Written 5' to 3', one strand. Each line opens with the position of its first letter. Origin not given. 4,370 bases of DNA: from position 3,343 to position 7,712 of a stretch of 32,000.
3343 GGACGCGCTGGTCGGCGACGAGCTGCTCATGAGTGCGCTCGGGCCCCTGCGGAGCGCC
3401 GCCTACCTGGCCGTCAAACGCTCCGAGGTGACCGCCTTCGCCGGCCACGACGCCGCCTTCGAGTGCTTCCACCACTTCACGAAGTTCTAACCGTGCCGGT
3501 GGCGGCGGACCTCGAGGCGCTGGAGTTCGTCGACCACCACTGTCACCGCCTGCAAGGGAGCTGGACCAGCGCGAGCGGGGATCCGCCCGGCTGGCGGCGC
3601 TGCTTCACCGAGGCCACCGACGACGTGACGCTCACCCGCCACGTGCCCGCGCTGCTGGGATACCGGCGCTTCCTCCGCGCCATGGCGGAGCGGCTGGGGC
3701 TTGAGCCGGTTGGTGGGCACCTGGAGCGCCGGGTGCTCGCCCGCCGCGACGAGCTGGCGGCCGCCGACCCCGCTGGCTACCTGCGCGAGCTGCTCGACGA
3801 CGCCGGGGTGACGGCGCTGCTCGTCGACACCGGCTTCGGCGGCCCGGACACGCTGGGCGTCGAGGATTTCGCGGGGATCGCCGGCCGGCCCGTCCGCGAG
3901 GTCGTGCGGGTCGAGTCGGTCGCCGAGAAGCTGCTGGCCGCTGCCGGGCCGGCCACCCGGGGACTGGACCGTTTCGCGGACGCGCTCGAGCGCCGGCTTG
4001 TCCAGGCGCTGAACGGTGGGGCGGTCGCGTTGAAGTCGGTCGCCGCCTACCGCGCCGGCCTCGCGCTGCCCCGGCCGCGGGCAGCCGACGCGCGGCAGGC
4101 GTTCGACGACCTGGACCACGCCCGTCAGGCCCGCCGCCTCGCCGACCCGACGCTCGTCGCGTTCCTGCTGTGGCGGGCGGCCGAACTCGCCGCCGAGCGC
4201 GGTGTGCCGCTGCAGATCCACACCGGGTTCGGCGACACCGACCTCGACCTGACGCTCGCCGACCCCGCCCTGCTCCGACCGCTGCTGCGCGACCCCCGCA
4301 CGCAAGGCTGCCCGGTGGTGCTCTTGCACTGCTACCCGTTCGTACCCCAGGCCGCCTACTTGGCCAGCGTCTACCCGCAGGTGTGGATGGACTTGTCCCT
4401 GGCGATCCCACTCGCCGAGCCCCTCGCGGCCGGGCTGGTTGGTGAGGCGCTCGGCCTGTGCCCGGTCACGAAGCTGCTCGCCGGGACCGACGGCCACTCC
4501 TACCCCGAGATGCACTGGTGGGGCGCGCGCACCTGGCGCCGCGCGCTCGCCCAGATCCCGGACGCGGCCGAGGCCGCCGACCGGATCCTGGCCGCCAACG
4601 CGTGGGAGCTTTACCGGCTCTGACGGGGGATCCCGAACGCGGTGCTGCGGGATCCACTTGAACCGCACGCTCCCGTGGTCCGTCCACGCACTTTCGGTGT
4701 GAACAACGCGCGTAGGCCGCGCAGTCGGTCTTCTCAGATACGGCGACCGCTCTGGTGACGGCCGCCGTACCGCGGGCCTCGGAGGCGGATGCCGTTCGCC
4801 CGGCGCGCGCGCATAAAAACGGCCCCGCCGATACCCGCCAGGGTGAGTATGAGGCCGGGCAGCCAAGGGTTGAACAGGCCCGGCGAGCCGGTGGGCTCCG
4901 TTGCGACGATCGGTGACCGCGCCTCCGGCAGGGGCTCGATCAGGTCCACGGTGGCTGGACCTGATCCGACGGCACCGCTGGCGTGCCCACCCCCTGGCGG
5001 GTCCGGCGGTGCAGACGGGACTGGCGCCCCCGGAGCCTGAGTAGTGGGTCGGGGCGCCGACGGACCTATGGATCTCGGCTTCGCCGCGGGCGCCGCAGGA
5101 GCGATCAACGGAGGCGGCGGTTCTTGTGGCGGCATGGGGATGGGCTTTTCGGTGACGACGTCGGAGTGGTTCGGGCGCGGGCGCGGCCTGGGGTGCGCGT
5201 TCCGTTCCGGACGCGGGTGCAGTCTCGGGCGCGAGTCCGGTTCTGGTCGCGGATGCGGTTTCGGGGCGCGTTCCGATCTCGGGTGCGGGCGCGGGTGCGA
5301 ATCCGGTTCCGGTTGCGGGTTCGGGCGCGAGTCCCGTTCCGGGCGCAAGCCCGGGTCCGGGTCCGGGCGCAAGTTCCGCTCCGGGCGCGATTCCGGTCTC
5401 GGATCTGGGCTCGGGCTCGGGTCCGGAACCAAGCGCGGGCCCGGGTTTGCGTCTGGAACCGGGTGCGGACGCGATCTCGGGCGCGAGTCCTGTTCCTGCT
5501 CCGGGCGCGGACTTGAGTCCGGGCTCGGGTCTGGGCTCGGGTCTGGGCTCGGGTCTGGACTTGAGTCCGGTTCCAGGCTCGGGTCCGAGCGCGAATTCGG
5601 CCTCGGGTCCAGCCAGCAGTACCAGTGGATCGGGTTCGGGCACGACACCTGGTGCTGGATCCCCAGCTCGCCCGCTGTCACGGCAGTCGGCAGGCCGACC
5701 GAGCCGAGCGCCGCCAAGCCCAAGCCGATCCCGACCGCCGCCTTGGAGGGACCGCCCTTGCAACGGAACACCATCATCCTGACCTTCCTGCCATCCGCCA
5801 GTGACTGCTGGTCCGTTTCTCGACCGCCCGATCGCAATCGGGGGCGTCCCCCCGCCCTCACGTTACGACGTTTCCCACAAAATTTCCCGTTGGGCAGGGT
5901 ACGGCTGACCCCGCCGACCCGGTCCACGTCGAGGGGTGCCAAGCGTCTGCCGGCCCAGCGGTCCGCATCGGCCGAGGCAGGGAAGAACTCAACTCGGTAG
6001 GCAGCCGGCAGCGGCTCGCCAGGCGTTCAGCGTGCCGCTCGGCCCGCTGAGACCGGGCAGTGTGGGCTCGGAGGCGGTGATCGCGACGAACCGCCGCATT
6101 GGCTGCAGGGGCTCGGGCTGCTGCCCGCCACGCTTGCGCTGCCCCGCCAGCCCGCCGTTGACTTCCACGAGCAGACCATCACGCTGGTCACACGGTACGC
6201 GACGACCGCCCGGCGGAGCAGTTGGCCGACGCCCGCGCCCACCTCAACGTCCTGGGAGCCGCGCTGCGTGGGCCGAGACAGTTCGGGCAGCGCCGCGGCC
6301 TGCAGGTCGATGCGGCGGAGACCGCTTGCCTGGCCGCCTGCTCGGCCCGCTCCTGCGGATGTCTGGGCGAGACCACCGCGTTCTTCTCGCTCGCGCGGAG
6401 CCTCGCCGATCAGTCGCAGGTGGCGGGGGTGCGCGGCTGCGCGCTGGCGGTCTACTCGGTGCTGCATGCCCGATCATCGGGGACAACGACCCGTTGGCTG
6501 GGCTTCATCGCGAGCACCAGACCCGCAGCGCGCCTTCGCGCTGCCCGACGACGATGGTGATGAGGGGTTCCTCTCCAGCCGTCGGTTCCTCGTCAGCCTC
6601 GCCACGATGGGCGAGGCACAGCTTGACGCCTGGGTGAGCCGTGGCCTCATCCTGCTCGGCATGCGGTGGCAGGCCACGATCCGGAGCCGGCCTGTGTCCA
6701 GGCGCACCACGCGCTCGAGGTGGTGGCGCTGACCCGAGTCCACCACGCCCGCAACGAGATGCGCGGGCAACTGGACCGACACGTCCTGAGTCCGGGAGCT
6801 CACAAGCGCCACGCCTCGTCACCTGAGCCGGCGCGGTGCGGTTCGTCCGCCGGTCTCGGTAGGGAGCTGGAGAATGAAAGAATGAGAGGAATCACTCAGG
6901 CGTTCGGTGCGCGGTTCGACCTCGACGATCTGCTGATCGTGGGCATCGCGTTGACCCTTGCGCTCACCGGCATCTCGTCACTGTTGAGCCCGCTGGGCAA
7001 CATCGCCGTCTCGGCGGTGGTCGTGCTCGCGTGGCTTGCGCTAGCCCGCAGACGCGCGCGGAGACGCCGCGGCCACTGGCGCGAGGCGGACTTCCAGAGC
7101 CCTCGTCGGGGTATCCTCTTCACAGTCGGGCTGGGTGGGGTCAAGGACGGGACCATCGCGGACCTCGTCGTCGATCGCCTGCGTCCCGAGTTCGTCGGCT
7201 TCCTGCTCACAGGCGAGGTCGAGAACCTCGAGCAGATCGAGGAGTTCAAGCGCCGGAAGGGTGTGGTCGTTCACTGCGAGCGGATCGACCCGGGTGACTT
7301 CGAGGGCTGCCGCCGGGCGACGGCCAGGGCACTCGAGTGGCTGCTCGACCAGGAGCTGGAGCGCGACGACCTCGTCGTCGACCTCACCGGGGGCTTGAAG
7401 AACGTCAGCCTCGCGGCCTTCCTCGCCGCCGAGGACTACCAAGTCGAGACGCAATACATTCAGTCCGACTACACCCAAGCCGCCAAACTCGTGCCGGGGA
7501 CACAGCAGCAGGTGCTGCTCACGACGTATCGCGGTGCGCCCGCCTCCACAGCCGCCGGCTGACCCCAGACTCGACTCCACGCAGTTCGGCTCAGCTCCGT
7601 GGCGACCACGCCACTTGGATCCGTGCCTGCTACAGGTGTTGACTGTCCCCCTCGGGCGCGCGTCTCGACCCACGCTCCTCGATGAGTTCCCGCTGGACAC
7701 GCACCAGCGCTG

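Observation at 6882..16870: RT-Cas1-linked type III locus with fused-subunit (III-D-variant-like) effector genes and no Cas10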

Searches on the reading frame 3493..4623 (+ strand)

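Call 14: search_protein_families(library=pfam, proteins=[window:3493-4623:+], max_evalue=0.01)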
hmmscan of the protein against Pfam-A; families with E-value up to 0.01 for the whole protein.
window:3493-4623:+ (376 aa): 1 family
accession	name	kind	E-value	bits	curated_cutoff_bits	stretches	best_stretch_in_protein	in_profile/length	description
PF04909.20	Amidohydro_2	-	7.6e-10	39.4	26.4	1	206-376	127-289/289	Amidohydrolase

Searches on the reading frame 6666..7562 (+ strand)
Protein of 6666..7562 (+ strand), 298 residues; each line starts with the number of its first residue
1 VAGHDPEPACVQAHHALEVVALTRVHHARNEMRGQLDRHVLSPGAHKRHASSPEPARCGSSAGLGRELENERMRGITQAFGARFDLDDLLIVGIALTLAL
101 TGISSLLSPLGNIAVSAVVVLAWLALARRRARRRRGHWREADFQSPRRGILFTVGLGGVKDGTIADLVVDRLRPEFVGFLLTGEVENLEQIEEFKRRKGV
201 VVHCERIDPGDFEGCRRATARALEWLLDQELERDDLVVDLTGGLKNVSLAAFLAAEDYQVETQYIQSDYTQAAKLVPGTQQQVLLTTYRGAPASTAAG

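Call 7: search_protein_families(library=pfam, proteins=[window:6666-7562:+], max_evalue=0.1)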
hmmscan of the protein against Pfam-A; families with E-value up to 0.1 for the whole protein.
window:6666-7562:+ (298 aa): 1 family
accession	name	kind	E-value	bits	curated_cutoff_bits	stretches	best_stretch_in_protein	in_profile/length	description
PF22662.2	Csa3_N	-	0.063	13.8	27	0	206-255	64-108/120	Csa3 CRISPR-associated Rossmann-like domain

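Call 8: search_protein_families(library=ncbifam, proteins=[window:6666-7562:+], max_evalue=0.1)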
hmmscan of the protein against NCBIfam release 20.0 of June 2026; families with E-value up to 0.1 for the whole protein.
window:6666-7562:+ (298 aa): 6 families
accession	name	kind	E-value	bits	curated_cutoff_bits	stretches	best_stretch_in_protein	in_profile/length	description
TIGR02710.1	TIGR02710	equivalog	3.2e-12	46.1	83.9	1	168-282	6-119/384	TIGR02710 family CRISPR-associated CARF protein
NF050099.1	SepX_GlpR_2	exception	0.00082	19.4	150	1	26-142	45-158/250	divisome protein SepX/GlpR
NF040581.1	cas_Crn1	equivalog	0.009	15.7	125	1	228-273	92-139/178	CRISPR-associated ring nuclease Crn1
TIGR01139.1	cysK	equivalog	0.018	14.3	350.95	1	195-261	18-84/298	cysteine synthase A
TIGR01136.1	cysKM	subfamily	0.024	14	344.15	1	196-262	19-85/299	cysteine synthase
TIGR01357.1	aroB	equivalog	0.071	12.3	305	1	186-255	33-103/344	3-dehydroquinate synthase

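Call 9: search_protein_families(library=padloc, proteins=[window:6666-7562:+], max_evalue=0.1)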
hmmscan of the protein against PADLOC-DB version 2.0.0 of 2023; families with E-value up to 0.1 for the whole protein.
window:6666-7562:+ (298 aa): 40 families (the best 25 are shown)
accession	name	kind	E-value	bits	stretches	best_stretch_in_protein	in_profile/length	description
PDLC01946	CARF8--CARF_TM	-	1.8e-18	64.9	1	103-274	19-187/202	-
PDLC01168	CARF_2M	-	1.5e-14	52.3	1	100-271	32-189/200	"CARF, 2 TMs"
PDLC01639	Csx1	-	4.2e-11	40.5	1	169-281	7-114/361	CAS-III; associated_signaling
PDLC01360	Csx1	-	8.7e-11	39.5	1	169-281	7-113/365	CAS-III; associated_signaling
PDLC01053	Csx1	-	1.1e-10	40.1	1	187-269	116-200/212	TM+CARF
PDLC01801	CARF1--CARF_HEPN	-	1.2e-10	38.8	1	167-283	40-152/441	-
PDLC01880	CARF4--CARF_PDDEXK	-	3.6e-09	34.4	1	170-284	21-132/364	-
PDLC01031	Csx1/Csm6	-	1.4e-08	32.6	1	165-285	16-129/357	CARF+HEPN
PDLC01802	CARF1--CARF_HEPN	-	7.6e-08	29.6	1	149-279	4-128/388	-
PDLC01887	CARF4--CARF_PDDEXK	-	1.2e-07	29.6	1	173-272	23-117/285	-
PDLC01315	Csx1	-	1.5e-07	29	1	168-284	6-106/329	CAS-III; associated_signaling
PDLC01819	CARF1--CARF_HEPN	-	6e-07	26.4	1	207-286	116-194/475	-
PDLC01794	CARF1--CARF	-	1.1e-06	26.6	1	168-289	19-142/168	-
PDLC01945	CARF8--CARF_TM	-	1.3e-06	26.2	1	115-281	59-228/241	-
PDLC01947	CARF8--CARF_TM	-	1.9e-06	25.6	1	204-267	171-234/248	-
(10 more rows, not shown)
